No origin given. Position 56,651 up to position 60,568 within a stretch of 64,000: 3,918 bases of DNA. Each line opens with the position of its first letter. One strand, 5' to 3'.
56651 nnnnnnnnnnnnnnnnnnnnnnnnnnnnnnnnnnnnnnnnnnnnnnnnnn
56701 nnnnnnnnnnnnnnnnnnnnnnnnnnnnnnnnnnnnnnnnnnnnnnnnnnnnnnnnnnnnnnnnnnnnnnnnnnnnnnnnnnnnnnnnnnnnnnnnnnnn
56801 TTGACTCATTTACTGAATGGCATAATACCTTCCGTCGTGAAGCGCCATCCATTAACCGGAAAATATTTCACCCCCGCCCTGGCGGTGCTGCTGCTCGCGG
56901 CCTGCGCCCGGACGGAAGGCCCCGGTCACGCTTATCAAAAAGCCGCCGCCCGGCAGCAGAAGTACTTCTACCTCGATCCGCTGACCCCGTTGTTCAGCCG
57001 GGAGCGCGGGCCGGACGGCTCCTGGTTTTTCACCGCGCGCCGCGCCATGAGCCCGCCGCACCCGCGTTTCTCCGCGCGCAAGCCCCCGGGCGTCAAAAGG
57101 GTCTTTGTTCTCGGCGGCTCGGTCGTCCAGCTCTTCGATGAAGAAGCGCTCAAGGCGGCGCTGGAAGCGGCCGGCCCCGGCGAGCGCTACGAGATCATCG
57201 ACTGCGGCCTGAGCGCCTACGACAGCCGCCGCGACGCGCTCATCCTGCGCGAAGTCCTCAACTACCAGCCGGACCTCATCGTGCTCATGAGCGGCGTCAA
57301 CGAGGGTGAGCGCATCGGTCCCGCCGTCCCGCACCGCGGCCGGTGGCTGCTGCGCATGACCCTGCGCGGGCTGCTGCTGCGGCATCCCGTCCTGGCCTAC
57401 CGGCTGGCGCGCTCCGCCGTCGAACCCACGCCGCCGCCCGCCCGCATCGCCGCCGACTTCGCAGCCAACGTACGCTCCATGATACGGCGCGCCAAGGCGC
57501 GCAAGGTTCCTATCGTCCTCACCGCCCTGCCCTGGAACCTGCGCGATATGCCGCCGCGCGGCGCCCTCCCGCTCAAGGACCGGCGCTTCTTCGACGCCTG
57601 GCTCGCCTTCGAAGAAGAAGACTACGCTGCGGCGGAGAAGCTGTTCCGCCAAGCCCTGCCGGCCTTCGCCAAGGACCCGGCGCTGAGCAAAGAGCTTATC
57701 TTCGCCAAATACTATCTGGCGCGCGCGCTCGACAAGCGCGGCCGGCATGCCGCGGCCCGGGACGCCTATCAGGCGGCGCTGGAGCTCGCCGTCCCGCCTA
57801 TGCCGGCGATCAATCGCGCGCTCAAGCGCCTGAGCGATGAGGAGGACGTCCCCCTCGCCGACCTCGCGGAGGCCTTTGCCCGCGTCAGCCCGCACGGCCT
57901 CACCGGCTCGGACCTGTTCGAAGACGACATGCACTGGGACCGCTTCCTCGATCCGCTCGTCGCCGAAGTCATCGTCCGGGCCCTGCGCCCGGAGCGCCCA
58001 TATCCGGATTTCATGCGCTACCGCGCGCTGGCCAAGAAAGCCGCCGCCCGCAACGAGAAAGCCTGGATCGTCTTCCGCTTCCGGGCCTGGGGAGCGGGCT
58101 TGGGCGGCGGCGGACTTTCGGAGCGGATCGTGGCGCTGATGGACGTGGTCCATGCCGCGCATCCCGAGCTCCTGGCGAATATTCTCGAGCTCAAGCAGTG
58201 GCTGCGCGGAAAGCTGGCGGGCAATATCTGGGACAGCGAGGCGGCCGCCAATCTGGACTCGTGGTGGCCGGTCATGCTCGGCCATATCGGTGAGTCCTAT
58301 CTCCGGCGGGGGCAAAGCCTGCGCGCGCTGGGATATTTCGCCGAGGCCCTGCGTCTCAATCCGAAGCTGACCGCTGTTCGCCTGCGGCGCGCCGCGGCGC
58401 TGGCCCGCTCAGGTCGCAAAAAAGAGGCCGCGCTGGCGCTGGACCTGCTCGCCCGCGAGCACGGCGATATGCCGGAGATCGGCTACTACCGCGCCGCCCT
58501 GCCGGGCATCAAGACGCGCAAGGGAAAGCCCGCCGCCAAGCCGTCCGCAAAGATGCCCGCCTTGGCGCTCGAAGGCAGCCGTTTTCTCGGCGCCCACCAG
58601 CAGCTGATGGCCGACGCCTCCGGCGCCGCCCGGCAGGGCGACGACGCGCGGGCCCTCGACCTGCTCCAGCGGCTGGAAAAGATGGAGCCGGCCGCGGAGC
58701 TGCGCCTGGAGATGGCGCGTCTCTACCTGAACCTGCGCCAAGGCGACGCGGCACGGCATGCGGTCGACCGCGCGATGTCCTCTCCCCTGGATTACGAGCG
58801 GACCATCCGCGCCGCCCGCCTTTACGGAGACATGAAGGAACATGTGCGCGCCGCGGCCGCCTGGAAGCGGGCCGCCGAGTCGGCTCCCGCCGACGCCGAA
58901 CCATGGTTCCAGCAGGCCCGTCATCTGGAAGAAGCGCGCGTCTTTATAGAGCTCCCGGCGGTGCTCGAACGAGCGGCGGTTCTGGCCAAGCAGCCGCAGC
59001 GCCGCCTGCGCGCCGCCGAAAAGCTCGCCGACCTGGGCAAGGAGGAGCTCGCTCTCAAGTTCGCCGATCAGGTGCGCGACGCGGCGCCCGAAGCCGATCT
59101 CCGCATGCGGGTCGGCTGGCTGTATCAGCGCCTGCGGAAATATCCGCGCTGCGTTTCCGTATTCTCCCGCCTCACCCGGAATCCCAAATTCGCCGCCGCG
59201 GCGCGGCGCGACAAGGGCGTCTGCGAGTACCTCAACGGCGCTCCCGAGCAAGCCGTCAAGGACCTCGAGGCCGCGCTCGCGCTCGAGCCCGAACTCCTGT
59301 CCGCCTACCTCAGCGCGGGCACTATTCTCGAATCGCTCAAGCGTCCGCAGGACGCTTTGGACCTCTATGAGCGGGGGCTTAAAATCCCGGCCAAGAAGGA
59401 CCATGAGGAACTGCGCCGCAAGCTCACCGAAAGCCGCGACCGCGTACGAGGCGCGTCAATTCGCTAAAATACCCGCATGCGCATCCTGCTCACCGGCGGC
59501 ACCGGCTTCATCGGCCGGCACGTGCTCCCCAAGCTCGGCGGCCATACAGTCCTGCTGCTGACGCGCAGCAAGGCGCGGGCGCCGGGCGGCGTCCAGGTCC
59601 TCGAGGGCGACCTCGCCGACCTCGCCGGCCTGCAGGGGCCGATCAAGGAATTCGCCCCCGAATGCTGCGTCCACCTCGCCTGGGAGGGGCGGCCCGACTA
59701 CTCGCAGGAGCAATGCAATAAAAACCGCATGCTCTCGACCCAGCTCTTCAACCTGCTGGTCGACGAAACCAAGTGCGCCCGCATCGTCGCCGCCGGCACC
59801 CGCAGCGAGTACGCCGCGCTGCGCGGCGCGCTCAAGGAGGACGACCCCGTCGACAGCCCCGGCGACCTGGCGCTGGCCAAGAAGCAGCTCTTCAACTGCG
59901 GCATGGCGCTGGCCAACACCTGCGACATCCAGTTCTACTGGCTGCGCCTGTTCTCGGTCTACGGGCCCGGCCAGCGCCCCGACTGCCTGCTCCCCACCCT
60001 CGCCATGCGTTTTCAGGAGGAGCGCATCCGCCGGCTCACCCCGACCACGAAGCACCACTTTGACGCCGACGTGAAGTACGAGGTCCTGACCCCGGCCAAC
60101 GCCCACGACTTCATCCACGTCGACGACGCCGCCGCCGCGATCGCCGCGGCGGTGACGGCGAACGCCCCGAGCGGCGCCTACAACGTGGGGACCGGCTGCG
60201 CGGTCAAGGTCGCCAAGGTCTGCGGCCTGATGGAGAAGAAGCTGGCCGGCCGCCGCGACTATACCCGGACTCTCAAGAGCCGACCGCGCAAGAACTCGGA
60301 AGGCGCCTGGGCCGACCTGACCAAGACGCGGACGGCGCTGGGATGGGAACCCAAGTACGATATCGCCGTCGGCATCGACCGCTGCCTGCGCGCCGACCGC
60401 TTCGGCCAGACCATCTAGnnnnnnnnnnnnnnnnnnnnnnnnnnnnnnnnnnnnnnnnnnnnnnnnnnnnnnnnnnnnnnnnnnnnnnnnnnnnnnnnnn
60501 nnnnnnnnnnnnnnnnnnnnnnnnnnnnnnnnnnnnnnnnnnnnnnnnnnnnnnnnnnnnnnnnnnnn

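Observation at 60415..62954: Five-gene overlapping operon of small membrane proteins bracketed by two membrane-anchored HEAT-repeat proteins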

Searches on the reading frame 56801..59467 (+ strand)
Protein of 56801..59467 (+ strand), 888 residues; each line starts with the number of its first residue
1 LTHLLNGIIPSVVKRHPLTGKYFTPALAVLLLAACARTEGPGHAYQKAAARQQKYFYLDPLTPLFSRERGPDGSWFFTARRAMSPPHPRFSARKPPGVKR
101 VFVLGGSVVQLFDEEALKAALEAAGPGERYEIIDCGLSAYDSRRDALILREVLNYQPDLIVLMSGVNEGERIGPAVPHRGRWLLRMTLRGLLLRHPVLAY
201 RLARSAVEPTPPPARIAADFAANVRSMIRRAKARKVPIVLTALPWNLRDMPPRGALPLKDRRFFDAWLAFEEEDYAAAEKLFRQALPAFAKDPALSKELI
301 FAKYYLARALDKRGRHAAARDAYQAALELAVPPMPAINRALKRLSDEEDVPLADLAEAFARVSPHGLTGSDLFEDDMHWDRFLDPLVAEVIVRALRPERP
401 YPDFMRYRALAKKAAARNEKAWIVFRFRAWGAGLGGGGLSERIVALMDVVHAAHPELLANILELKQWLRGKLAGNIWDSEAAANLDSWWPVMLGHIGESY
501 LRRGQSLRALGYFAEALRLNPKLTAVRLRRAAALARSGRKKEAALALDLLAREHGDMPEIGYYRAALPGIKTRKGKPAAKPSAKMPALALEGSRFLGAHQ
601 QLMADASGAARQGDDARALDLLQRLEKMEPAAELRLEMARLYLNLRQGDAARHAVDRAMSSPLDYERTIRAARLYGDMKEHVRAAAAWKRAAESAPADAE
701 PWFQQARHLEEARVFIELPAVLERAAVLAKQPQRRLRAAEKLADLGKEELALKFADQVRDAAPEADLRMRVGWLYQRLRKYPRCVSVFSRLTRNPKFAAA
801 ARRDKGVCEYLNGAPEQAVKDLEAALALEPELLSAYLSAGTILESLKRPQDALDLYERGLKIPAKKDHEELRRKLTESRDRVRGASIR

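Call 3: search_protein_families(library=pfam, proteins=[window:56801-59467:+], max_evalue=1)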
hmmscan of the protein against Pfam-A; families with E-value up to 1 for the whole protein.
window:56801-59467:+ (888 aa): 19 families
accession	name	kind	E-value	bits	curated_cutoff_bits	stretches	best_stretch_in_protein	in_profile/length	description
PF00515.34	TPR_1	-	3e-13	49.4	27.8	4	803-831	5-33/34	Tetratricopeptide repeat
PF07719.23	TPR_2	-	6.7e-13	48.1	27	4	302-330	3-31/34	Tetratricopeptide repeat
PF13428.12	TPR_14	-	7.2e-10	39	23.5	3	835-873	3-39/44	Tetratricopeptide repeat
PF13432.12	TPR_16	-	6.3e-09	36.6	32.7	4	497-556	4-63/65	Tetratricopeptide repeat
PF14559.12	TPR_19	-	1.8e-08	35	25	4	501-560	2-61/68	Tetratricopeptide repeat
PF13472.12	Lipase_GDSL_2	-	1.5e-07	32.5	32.9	1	118-255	24-123/178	GDSL-like Lipase/Acylhydrolase family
PF13424.12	TPR_12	-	2.1e-07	31.5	30.1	2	799-862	3-74/77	Tetratricopeptide repeat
PF13181.12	TPR_8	-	2.1e-07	31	25.7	0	306-330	7-31/34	Tetratricopeptide repeat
PF13371.12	TPR_9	-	6.2e-06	26.6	35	2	774-831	4-61/73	Tetratricopeptide repeat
PF12895.13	ANAPC3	-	0.0015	19.2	27.2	1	806-858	30-81/82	Anaphase-promoting complex, cyclosome, subunit 3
PF13176.12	TPR_7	-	0.0021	18.4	27.9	0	306-331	5-30/36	Tetratricopeptide repeat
PF25068.1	ARM_TT21_4th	-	0.0023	18.6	30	1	624-662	24-62/153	Tetratricopeptide repeat protein 21 forth ARM domain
PF13414.12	TPR_11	-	0.0087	16.2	26.8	1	812-842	7-37/42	TPR repeat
PF23914.1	TPR_CcmH_CycH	-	0.014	15.7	42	1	484-552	49-112/158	Cytochrome c-type biogenesis protein H TPR domain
PF24575.1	TPR_Slam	-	0.027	15.3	35.2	0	503-544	60-101/104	Surface lipoprotein assembly modifier, N-terminal TPR repeats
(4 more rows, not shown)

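Call 26: find_related_loci(query=window:56801-59467:+, collection=genome_contigs, flank=10000)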
Query window:56801-59467:+ (888 aa) in genome_contigs; peptide patterns used: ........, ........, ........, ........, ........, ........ (x = any residue, [..] = any of these).
19 stretches matched a pattern; 2 encode a relative of the query (tblastn E <= 1e-3); 2 distinct loci.
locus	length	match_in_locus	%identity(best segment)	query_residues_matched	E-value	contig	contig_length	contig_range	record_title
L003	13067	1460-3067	49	28-564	2e-134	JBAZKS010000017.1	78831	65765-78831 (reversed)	MAG: Elusimicrobiota bacterium isolate SO_2017_LW4_15 scaffold_934_c1_LW137-91_2017, whole genome shotgun sequence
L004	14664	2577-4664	41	24-662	2e-130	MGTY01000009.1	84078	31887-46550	MAG: Elusimicrobia bacterium GWA2_69_24 gwa2_scaffold_1125, whole genome shotgun sequence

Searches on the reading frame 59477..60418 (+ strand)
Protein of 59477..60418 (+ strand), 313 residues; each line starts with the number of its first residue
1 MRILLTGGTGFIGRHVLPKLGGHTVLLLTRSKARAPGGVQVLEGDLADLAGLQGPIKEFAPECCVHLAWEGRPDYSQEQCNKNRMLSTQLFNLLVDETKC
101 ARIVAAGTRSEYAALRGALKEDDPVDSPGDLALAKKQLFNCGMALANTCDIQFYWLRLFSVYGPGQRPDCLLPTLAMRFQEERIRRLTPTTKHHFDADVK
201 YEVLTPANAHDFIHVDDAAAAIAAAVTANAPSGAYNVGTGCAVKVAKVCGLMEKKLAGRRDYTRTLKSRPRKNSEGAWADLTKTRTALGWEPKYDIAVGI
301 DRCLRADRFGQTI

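Call 3: search_protein_families(library=pfam, proteins=[window:59477-60418:+], max_evalue=1)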
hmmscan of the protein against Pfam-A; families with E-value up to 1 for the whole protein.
window:59477-60418:+ (313 aa): 6 families
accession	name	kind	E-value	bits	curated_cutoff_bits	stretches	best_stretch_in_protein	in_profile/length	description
PF01370.27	Epimerase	-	1.1e-26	94.1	20.9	1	3-238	1-240/240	NAD dependent epimerase/dehydratase family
PF16363.11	GDP_Man_Dehyd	-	1.3e-14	54.9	27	1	4-301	1-330/332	GDP-mannose 4,6 dehydratase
PF04321.23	RmlD_sub_bind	-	0.00023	20.8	27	1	1-84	1-75/287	RmlD substrate binding domain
PF13460.12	NAD_binding_10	-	0.00037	20.8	27.2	1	7-53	1-55/184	NAD(P)H-binding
PF05368.20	NmrA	-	0.00051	20.2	27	1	2-53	4-64/298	NmrA-like family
PF07993.18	NAD_binding_4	-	0.1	12.2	20.1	1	5-32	1-33/258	Male sterility protein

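Call 36: find_related_loci(query=window:59477-60418:+, collection=metagenome_contigs, flank=10000)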
Query window:59477-60418:+ (313 aa) in metagenome_contigs; peptide patterns used: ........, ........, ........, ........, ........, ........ (x = any residue, [..] = any of these).
465 stretches matched a pattern; 41 encode a relative of the query (tblastn E <= 1e-3); 41 distinct loci.
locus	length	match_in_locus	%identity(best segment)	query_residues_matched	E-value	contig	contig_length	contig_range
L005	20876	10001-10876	29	1-304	6e-44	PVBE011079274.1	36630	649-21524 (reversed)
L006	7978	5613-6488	28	1-304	6e-42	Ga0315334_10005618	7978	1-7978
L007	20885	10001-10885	28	2-300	2e-19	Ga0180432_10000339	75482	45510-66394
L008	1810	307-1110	24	2-310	5e-18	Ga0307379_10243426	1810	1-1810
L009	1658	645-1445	25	1-306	4e-17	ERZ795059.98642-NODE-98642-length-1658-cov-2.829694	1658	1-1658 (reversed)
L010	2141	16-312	42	208-305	5e-17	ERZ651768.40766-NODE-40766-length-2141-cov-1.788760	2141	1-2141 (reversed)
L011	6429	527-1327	24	1-303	1e-16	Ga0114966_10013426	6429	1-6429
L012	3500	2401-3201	24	1-303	1e-16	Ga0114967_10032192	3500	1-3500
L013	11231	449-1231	23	2-304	2e-16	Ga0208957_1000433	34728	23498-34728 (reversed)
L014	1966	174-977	26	1-310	2e-16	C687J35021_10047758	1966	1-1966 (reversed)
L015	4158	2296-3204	27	1-304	4e-16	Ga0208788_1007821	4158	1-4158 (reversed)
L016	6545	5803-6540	30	1-245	9e-16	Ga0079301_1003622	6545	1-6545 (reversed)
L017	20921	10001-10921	24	3-304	2e-15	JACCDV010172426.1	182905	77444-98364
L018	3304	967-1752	24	1-305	2e-15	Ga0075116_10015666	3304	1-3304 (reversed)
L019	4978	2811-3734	22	1-305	2e-15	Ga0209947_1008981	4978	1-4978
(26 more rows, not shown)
